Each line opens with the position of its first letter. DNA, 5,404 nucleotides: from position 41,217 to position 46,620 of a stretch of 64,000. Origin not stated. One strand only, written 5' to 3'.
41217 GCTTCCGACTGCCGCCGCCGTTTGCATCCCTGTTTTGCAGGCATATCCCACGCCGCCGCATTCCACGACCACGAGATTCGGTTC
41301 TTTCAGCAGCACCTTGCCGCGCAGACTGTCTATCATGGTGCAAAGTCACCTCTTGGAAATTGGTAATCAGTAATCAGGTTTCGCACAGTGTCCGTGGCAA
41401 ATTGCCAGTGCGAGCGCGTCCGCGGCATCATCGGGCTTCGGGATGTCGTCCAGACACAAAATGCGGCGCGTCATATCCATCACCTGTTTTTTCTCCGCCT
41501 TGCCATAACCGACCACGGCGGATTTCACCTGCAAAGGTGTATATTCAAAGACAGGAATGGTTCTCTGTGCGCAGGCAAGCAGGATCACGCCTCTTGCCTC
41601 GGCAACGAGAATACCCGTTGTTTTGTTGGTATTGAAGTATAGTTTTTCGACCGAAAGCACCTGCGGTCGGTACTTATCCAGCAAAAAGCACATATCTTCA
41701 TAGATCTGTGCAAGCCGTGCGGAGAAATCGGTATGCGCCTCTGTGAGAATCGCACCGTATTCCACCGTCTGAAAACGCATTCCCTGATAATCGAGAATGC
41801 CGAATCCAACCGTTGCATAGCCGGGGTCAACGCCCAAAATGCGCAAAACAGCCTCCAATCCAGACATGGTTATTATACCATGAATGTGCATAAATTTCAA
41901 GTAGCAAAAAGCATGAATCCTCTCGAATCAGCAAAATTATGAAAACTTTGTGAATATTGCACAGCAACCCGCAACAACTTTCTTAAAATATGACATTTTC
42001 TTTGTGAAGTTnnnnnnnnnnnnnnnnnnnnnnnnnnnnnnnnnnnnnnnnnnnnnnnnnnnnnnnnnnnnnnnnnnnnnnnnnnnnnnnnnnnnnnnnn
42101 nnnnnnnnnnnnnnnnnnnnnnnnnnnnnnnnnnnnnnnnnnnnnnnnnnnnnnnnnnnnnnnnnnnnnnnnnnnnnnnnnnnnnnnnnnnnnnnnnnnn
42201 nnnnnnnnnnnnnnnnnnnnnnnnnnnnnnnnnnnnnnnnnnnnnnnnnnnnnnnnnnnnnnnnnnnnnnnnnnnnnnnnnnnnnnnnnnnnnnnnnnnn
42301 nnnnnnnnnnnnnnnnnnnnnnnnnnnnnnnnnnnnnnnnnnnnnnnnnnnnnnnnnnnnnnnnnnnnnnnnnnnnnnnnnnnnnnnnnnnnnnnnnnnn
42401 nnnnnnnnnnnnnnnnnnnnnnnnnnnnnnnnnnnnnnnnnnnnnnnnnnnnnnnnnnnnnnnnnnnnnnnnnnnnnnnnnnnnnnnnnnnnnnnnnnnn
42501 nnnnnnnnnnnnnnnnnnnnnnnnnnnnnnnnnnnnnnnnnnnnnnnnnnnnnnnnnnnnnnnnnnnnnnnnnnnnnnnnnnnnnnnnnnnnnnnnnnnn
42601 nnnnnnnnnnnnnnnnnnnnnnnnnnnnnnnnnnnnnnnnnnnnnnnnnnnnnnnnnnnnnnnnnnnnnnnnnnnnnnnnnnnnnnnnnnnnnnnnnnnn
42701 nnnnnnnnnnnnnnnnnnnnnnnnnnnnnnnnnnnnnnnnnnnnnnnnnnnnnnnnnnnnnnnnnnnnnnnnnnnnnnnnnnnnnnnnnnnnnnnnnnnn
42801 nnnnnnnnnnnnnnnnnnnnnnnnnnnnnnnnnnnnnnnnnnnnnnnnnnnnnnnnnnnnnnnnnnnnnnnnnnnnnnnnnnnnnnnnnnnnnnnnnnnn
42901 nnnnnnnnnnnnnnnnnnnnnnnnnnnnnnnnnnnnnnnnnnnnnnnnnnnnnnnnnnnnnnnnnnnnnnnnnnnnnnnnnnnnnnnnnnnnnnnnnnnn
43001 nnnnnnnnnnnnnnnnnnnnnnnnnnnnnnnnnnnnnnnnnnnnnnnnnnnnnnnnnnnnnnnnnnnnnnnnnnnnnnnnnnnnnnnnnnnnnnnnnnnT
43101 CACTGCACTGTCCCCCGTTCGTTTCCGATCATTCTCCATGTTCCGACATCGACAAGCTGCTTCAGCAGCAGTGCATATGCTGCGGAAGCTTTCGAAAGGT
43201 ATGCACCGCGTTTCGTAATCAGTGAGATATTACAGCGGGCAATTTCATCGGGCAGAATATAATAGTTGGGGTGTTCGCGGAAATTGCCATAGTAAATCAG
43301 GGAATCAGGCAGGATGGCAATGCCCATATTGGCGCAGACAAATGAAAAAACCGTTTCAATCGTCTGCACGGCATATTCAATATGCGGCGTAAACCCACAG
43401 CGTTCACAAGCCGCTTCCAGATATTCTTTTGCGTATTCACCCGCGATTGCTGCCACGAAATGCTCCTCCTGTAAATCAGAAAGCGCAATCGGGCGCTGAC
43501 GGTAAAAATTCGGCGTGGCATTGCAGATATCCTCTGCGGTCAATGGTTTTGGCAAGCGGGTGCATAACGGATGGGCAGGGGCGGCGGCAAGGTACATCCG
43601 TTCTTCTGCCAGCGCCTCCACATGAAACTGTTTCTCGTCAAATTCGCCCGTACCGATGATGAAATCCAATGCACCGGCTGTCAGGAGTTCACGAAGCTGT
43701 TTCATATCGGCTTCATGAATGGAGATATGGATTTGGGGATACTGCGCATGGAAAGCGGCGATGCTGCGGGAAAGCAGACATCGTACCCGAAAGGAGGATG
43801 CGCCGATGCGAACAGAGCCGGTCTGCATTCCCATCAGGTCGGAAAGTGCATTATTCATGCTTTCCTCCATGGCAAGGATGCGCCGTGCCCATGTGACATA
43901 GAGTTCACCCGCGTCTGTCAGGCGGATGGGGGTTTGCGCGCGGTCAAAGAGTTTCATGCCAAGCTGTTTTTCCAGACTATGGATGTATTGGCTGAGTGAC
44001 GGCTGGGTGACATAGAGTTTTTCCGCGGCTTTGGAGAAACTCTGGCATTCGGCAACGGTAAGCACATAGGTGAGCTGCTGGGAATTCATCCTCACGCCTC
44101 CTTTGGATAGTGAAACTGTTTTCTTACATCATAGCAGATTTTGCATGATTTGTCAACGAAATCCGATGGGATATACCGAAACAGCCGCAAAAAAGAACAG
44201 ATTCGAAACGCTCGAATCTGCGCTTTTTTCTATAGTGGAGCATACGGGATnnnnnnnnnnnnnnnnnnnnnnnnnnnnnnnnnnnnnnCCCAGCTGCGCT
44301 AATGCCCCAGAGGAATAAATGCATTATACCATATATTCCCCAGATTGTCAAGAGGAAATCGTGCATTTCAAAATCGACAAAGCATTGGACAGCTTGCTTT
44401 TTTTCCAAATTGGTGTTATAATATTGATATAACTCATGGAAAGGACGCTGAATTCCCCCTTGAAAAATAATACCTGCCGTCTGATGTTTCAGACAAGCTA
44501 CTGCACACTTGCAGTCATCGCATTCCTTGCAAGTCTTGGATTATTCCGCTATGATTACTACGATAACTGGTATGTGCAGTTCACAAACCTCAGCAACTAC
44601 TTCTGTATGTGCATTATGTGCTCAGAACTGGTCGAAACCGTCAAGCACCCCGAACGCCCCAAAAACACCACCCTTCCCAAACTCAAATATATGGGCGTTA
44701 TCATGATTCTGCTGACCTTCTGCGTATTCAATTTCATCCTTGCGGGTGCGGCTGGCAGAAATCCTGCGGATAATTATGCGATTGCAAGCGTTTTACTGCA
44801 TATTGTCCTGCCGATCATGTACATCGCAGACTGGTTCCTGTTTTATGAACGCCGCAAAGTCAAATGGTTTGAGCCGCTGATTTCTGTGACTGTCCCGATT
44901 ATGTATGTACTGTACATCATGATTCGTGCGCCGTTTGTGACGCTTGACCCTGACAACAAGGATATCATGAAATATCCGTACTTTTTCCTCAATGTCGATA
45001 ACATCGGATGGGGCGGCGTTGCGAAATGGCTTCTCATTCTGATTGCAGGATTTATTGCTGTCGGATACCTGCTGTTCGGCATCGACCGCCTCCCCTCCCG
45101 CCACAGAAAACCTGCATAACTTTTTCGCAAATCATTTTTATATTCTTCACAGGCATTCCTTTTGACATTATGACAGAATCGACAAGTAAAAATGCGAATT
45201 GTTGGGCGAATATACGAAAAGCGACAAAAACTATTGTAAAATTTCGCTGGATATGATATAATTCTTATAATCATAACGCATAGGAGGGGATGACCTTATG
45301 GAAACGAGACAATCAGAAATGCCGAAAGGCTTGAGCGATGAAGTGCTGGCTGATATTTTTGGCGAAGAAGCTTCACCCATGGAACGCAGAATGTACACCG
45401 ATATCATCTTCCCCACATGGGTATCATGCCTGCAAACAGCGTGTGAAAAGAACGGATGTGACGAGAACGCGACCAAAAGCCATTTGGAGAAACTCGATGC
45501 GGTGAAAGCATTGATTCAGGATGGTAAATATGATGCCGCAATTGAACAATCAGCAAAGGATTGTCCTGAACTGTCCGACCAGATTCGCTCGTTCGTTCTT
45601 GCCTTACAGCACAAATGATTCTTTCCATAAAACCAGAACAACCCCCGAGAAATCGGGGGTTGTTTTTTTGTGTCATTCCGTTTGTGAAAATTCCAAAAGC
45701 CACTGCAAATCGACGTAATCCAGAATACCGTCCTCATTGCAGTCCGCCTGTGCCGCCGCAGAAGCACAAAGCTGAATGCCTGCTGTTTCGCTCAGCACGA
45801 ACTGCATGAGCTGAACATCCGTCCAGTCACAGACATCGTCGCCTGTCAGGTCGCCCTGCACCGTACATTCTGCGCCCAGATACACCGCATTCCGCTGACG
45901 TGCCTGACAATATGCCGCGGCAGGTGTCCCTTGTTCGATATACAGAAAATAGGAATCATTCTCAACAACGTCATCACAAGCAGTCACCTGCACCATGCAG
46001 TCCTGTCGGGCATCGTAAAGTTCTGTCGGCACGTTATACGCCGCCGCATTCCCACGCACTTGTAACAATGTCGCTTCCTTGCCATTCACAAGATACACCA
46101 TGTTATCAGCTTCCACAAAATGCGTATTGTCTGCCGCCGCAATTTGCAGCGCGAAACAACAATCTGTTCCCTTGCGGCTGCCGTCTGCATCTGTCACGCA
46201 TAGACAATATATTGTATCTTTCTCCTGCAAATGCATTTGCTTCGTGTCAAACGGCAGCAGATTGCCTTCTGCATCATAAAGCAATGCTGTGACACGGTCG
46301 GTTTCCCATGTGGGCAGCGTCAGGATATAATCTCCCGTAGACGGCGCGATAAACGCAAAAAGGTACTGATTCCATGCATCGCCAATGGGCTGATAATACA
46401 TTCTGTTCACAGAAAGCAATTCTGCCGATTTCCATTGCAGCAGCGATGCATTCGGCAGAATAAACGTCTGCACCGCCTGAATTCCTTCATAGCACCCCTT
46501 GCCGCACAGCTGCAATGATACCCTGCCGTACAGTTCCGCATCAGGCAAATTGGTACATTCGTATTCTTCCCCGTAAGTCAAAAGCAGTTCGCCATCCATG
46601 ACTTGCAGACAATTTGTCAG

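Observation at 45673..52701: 2,342-aa cellulosomal subtilisin (S8), LRR, repeat, dockerin giant protein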

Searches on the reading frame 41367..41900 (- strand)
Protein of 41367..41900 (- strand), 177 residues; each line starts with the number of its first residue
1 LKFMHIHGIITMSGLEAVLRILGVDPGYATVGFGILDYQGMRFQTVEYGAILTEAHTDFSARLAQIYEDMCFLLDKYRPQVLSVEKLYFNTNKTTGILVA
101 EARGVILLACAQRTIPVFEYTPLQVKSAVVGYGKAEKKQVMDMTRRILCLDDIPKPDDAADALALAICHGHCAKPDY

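Call 10: search_protein_families(library=pfam, proteins=[window:41367-41900:-], max_evalue=0.001)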
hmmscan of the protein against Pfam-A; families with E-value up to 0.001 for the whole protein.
window:41367-41900:- (177 aa): 1 family
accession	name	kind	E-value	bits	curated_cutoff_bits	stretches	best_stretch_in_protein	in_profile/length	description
PF02075.23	RuvC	-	3.4e-48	163.8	22.2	1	21-169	1-148/148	Crossover junction endodeoxyribonuclease RuvC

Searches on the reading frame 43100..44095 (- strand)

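Call 10: search_protein_families(library=pfam, proteins=[window:43100-44095:-], max_evalue=0.001)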
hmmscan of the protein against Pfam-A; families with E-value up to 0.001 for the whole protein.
window:43100-44095:- (331 aa): 2 families
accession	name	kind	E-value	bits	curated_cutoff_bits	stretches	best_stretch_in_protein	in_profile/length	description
PF03466.25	LysR_substrate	-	2e-37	129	28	1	91-312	4-205/209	LysR substrate binding domain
PF00126.33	HTH_1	-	6.1e-22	77.8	26.6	1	6-64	2-60/60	Bacterial regulatory helix-turn-helix protein, lysR family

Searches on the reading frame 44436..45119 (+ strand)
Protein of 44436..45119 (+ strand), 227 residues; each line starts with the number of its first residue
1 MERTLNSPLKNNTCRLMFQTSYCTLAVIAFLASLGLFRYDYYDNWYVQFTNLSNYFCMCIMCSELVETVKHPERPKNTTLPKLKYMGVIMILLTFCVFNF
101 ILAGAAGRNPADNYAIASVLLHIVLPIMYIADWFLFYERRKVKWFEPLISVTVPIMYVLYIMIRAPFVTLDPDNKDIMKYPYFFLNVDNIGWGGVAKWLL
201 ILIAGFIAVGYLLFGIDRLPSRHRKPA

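Call 10: search_protein_families(library=pfam, proteins=[window:44436-45119:+], max_evalue=0.001)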
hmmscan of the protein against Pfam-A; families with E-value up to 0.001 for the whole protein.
window:44436-45119:+ (227 aa): 0 families

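Call 54: search_protein_families(library=pfam, proteins=[window:44436-45119:+], max_evalue=0.01)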
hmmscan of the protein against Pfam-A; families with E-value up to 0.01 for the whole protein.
window:44436-45119:+ (227 aa): 1 family
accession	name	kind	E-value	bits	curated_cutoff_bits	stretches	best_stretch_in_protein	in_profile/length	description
PF03006.26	HlyIII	-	0.0061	16.7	26.2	1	25-169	19-162/224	Haemolysin-III related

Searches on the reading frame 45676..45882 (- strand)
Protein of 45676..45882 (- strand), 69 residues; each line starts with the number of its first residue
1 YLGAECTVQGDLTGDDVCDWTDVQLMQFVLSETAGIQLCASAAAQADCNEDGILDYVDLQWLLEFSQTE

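Call 32: search_solved_structures(query=A4, max_evalue=0.01, show_alignments=2)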
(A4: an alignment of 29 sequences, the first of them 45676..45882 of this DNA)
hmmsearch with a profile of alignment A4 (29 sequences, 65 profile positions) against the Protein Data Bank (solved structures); distinct sequences matched with E-value up to 0.01: 261 (the best 60 are shown).
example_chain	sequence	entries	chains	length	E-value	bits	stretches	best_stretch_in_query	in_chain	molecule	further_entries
8x39_A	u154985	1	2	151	2.2e-13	53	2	5-61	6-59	Serine protease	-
8x3a_A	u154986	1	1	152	2.3e-13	52.9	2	5-61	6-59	Serine protease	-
4fl4_A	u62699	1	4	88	3.5e-11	45.9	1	4-61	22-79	Glycoside hydrolase family 9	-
2y3n_B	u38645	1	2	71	6e-11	45.2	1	2-63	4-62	CELLULOSOMAL FAMILY-48 PROCESSIVE GLYCOSIDE HYDROLASE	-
1ohz_B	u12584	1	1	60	2.9e-10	43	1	4-61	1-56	ENDO-1,4-BETA-XYLANASE Y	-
2ccl_B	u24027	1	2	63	3.3e-10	42.8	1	3-61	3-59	ENDO-1,4-BETA-XYLANASE Y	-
4cj0_A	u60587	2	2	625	9.4e-10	41.3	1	4-61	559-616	ENDOGLUCANASE D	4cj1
1clc_A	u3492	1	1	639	9.7e-10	41.3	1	4-61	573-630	ENDOGLUCANASE CELD; EC: 3.2.1.4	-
2mte_A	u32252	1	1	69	9.8e-10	41.3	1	2-62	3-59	Cellulose 1,4-beta-cellobiosidase (reducing end) CelS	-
1daq_A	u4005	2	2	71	1.1e-09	41.1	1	2-62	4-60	ENDOGLUCANASE SS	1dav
5m2o_B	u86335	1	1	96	1.6e-09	40.6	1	3-61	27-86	Group I Dockerin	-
8zvk_A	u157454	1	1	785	2.4e-09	40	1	3-61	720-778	AaBgIC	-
3ul4_B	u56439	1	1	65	7.3e-09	38.5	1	3-61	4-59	Cellulosome enzyme, dockerin type I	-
4dh2_B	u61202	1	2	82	8.2e-09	38.3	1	2-25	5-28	Dockerin type 1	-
6kg9_A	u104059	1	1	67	8.6e-09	38.3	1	2-64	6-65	And cellulose-binding endoglucanase family 9 CelL ortholog dockerin domain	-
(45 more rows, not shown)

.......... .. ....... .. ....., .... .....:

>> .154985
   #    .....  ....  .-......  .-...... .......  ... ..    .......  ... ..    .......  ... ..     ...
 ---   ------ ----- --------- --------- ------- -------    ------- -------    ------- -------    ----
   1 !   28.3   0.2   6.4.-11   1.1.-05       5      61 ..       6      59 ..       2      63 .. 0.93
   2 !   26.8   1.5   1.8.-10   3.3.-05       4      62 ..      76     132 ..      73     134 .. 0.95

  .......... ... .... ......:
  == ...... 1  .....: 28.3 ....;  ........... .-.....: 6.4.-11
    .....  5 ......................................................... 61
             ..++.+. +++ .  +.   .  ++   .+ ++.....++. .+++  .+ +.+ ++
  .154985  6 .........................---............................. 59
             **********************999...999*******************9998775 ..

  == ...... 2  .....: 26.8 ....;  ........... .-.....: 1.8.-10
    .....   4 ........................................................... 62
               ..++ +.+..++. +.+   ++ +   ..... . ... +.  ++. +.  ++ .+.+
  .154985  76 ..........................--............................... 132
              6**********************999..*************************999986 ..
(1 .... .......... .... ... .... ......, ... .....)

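Call 53: search_solved_structures(query=window:45676-45882:-, max_evalue=10)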
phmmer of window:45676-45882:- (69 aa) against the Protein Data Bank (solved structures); distinct sequences matched with E-value up to 10: 8.
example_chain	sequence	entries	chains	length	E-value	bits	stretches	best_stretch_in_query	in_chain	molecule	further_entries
2y3n_B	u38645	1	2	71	0.056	17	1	8-63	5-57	CELLULOSOMAL FAMILY-48 PROCESSIVE GLYCOSIDE HYDROLASE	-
2ccl_B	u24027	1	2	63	0.098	16.2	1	8-62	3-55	ENDO-1,4-BETA-XYLANASE Y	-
1ohz_B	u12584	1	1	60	0.15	15.6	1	10-62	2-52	ENDO-1,4-BETA-XYLANASE Y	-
5lxv_B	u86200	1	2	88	0.3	14.6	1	6-65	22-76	Carbohydrate-binding protein WP_009985128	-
6kg9_A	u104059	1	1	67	0.34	14.5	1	4-63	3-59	And cellulose-binding endoglucanase family 9 CelL ortholog dockerin domain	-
6kgc_B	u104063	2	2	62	0.71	13.5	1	7-63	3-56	And cellulose-binding endoglucanase family 9 CelL ortholog dockerin domain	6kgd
6kge_D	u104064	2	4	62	0.77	13.4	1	7-63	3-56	And cellulose-binding endoglucanase family 9 CelL ortholog dockerin domain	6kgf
4fl4_A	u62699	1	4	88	1.2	12.8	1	9-61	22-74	Glycoside hydrolase family 9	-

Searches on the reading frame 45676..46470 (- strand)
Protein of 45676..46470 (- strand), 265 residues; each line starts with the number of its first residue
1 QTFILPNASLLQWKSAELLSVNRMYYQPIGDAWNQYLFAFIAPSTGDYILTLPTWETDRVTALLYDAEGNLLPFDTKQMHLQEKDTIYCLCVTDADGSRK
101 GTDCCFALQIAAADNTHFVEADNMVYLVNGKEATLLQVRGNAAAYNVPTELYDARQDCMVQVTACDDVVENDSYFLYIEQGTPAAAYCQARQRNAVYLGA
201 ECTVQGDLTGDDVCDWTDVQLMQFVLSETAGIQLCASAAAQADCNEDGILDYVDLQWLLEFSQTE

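Call 65: predict_structure(alignment_id=A5)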
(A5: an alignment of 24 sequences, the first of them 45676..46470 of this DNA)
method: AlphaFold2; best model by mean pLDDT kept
length: 265 residues; sequences in the alignment: 24
mean_pLDDT: 89.3   pTM: 0.69
mean pLDDT of the five models: 89.3, 88.8, 88.8, 88.3, 87.4
residues with pLDDT >= 90: 190; 70-90: 53; 50-70: 19; < 50: 3
segments of 3 or more residues with pLDDT < 50: none
pLDDT, mean of each block of 10 residues (from residue 1): 64 85 90 92 95 88 94 92 97 70 80 88 93 92 94 94 77 87 94 92 96 94 95 95 95 95 76
secondary structure, 60 per line:
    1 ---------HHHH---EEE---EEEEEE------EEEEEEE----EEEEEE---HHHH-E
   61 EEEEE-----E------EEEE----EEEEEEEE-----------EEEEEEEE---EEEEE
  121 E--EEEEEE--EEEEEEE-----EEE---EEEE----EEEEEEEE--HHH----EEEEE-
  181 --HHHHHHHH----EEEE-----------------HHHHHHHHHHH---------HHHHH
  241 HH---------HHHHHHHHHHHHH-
elements in order: H10-13 E17-19 E23-28 E35-41 E46-51 H55-58 E60-65 E78-81 E86-93 E105-112 E116-121 E124-129 E132-138 E144-146 E150-153 E158-165 E175-179 H183-190 E195-198 H216-226 H236-242 H252-264

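Call 67: fold_search(model_id=the predicted structure, library=pdb)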
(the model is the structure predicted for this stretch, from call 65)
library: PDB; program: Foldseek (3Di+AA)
matches with E <= 10: 1065; with E <= 0.001: 3
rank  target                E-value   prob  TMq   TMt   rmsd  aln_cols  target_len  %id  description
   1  4dy5_C                8.3e-04  1.00  0.23  0.48   6.4       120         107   11  Crystal structure of Salmonella Typhimurium PliG, a periplasmic lysozyme inhibitor of g-type lysozyme (released 2012-06-13)
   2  1nqj_A                9.3e-04  1.00  0.27  0.65   4.9       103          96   14  CRYSTAL STRUCTURE OF CLOSTRIDIUM HISTOLYTICUM COLG COLLAGENASE COLLAGEN-BINDING DOMAIN 3B AT 1.0 ANGSTROM RESOLUTION I (released 2003-04-15)
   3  4dy5_A                9.9e-04  1.00  0.22  0.44   6.4       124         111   11  Crystal structure of Salmonella Typhimurium PliG, a periplasmic lysozyme inhibitor of g-type lysozyme (released 2012-06-13)
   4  4dxz                  1.1e-03  1.00  0.21  0.43   6.7       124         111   10  crystal structure of a PliG-Ec mutant, a periplasmic lysozyme inhibitor of g-type lysozyme from Escherichia coli (released 2012-06-20)
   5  4dy5_B                1.2e-03  1.00  0.22  0.47   6.4       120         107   11  Crystal structure of Salmonella Typhimurium PliG, a periplasmic lysozyme inhibitor of g-type lysozyme (released 2012-06-13)
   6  3jqw_C                1.5e-03  1.00  0.25  0.50   4.8       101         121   14  Crystal structure of Clostridium histolyticum colH collagenase collagen-binding domain 3 at 2 Angstrom resolution in p (released 2010-09-29)
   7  5iku                  1.8e-03  0.99  0.24  0.27  13.1       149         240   12  Crystal structure of the Hathewaya histolytica ColG tandem collagen-binding domain s3as3b in the presence of calcium at  (released 2017-03-15)
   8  1nqj_B                1.9e-03  1.00  0.27  0.56   4.6       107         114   16  CRYSTAL STRUCTURE OF CLOSTRIDIUM HISTOLYTICUM COLG COLLAGENASE COLLAGEN-BINDING DOMAIN 3B AT 1.0 ANGSTROM RESOLUTION I (released 2003-04-15)
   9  1nqd_A                2.6e-03  1.00  0.25  0.53   5.5       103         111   14  CRYSTAL STRUCTURE OF CLOSTRIDIUM HISTOLYTICUM COLG COLLAGENASE COLLAGEN-BINDING DOMAIN 3B AT 1.65 ANGSTROM RESOLUTION  (released 2003-04-15)
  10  7ptb                  2.6e-03  0.63  0.18  0.16  20.2       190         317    9  Crystal structure of the SPD-2 domain of human CEP192 (released 2022-04-06)
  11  5azw_B                3.0e-03  1.00  0.22  0.52   5.1        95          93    9  Crystal structure of p24beta1 GOLD domain (released 2016-09-14)
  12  5sv5                  3.5e-03  1.00  0.28  0.62   4.0       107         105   10  1.0 Angstrom Crystal Structure of pre-Peptidase C-terminal Domain of Collagenase from Bacillus anthracis. (released 2016-08-17)
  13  2o8o_A                3.8e-03  1.00  0.28  0.61   3.8       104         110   14  Crystal structure of Clostridium histolyticum colg collagenase collagen-binding domain 3B at 1.35 Angstrom resolution  (released 2007-12-11)
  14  4hpk_B                4.5e-03  1.00  0.27  0.58   4.2       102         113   16  Crystal structure of Clostridium histolyticum colg collagenase collagen-binding domain 3B at 1.35 Angstrom resolution  (released 2012-12-12)
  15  9b8t_A                4.5e-03  0.13  0.15  0.04  21.1       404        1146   10  Human polymerase epsilon bound to PCNA and DNA in the nucleotide bound state (released 2024-09-11)
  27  4gt6                  8.8e-03  0.99  0.26  0.19   8.3       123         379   14  Crystal structure of a leucine rich cell surface protein (FAEPRAA2165_01021) from Faecalibacterium prausnitzii A2-165 at (released 2012-09-26)
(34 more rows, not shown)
